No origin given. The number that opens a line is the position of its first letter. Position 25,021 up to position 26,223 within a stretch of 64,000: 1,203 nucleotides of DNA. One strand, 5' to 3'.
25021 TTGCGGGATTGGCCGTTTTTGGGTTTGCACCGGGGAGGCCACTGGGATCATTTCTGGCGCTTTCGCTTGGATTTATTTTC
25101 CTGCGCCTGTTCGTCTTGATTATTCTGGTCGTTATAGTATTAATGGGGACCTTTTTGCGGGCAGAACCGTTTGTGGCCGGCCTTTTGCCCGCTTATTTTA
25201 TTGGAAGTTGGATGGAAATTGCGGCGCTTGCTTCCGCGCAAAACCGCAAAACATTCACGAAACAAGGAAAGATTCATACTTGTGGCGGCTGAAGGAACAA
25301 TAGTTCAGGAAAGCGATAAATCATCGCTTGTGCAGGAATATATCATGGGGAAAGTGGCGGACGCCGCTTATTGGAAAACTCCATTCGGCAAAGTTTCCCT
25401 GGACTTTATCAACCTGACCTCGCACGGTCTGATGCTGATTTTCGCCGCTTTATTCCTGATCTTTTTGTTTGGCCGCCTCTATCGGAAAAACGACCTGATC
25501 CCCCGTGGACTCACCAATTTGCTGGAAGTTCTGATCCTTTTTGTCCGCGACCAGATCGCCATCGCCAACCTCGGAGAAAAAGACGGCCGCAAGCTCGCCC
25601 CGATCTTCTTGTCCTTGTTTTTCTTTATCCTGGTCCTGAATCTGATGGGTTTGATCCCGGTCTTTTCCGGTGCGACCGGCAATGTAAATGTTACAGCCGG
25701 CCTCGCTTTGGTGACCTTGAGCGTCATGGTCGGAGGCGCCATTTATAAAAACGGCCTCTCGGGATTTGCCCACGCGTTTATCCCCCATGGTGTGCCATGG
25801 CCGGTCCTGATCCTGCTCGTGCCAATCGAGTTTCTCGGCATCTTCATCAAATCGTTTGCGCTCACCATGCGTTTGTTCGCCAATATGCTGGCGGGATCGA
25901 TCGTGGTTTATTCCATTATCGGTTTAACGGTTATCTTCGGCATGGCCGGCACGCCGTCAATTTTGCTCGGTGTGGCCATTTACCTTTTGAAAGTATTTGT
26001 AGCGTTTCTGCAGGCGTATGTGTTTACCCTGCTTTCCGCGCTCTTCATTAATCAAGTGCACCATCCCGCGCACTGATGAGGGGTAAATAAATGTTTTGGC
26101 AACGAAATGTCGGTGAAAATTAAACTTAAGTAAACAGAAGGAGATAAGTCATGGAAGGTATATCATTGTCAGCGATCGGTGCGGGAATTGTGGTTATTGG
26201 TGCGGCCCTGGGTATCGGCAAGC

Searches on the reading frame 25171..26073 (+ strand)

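Call 25: search_protein_families(library=pfam, proteins=[window:25171-26073:+], max_evalue=0.0001)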
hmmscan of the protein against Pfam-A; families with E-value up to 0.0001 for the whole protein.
window:25171-26073:+ (301 aa): 1 family
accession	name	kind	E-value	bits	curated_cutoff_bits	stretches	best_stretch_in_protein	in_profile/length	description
PF00119.25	ATP-synt_A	-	1.5e-53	182.3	33.9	1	88-294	3-217/217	ATP synthase A chain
